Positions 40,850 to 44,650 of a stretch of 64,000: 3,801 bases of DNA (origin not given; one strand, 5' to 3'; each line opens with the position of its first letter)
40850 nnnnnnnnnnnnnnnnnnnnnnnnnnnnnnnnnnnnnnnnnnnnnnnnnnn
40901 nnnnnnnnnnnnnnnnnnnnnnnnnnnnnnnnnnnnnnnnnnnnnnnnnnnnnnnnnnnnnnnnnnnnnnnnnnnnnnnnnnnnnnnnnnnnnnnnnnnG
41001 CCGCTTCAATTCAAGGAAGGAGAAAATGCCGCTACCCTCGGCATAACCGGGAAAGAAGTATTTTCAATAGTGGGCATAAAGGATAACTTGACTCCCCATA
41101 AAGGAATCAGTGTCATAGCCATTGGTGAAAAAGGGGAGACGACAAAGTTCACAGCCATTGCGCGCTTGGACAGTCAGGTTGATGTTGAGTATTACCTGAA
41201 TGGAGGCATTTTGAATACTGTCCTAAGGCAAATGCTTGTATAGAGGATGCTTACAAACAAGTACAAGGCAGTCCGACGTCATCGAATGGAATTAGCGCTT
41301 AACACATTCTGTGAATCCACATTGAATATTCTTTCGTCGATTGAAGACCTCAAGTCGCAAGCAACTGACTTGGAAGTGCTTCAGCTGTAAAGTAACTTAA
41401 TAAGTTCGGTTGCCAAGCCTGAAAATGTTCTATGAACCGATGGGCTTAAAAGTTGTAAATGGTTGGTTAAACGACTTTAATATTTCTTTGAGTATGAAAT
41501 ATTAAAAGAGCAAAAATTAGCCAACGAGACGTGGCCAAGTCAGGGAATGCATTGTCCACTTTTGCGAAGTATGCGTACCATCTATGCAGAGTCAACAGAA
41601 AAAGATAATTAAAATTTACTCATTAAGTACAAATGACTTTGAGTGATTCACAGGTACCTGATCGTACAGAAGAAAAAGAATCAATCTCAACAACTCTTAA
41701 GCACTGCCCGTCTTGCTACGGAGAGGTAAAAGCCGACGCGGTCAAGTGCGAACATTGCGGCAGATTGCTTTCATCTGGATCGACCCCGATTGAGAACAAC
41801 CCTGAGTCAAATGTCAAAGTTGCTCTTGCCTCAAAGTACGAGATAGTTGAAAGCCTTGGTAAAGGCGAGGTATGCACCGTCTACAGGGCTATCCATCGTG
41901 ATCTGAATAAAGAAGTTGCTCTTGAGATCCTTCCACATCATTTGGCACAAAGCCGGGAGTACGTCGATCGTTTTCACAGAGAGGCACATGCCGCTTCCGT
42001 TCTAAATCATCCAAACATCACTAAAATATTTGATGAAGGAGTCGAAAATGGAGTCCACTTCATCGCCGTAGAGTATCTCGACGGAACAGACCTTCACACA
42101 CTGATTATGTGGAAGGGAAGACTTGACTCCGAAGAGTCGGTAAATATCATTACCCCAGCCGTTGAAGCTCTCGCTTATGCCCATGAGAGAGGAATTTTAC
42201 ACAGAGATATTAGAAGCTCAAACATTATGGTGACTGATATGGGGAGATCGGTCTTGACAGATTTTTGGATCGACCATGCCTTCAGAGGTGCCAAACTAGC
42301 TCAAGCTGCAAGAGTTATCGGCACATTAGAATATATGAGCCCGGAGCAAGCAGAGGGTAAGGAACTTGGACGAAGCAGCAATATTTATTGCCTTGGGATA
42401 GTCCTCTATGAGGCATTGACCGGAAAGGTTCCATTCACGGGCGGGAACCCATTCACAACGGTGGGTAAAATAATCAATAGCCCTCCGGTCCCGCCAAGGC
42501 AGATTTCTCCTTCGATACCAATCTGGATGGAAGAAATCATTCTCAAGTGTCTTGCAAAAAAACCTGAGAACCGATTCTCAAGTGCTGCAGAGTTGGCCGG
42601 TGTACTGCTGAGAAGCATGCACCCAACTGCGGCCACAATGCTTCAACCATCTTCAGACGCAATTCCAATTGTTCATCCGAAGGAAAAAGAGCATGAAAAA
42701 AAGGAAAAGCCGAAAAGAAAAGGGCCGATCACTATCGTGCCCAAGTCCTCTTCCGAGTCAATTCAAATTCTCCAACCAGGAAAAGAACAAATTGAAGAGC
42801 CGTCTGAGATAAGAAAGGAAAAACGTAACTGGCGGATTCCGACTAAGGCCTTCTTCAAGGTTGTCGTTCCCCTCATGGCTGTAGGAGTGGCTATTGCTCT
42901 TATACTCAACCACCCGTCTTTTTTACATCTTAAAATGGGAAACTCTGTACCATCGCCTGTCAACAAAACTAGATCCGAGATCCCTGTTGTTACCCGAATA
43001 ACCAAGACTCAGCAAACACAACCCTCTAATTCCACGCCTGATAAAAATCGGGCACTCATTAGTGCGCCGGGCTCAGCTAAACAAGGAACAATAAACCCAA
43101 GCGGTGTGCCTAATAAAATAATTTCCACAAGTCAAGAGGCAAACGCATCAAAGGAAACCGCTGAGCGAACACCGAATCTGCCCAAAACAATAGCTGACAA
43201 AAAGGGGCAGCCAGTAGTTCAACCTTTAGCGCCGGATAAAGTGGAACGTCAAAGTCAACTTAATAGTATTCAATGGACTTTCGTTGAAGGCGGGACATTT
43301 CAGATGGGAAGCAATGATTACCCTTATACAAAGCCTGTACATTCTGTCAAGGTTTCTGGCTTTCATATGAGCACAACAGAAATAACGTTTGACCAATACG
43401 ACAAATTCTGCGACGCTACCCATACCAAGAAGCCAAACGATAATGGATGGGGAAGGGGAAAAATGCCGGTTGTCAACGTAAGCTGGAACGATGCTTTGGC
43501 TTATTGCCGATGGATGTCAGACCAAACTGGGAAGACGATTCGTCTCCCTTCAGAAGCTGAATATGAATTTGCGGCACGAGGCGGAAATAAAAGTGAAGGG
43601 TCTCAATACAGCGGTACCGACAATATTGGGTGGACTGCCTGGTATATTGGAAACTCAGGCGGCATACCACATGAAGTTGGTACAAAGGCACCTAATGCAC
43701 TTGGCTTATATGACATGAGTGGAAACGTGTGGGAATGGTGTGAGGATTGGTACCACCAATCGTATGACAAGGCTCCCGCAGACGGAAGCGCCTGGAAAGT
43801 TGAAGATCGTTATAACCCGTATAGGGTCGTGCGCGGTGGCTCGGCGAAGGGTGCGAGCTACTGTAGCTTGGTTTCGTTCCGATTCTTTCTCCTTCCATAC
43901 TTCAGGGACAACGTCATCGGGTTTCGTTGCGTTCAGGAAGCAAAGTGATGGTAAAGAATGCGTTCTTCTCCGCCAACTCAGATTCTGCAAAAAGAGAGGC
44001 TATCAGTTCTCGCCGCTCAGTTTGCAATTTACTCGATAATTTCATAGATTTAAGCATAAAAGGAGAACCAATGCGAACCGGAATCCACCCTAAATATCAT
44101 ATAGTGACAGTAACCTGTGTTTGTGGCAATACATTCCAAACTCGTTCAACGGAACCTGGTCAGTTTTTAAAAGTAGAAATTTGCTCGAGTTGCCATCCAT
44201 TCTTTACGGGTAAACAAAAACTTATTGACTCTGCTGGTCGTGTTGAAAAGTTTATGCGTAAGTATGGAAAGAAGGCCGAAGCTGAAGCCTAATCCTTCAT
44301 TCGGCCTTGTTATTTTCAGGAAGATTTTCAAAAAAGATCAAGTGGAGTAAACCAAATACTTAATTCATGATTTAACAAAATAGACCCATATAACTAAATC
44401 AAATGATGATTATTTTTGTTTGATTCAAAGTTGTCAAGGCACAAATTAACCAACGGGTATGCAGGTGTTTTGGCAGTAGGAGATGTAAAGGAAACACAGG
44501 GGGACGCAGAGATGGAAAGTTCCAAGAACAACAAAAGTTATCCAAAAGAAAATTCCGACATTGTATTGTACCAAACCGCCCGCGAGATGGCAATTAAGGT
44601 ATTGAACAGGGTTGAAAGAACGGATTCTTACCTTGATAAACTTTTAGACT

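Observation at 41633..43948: Receptor-like zinc-ribbon / kinase / TM / FGE-sulfatase fusion whose kinase domain looks catalytically dead (predicted pseudokinase)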

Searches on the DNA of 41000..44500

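Call 18: search_rna_families(source=window, start=41000, end=44500, threshold=evalue, max_evalue=1)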
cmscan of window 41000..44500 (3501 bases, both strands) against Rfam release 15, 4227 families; matches with E-value up to 1: 1.
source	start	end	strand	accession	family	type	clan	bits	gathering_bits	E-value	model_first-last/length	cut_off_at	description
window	42125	42141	-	RF01716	PhotoRC-I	Cis-reg;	-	16.5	45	0.63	28-44/44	no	PhotoRC-I RNA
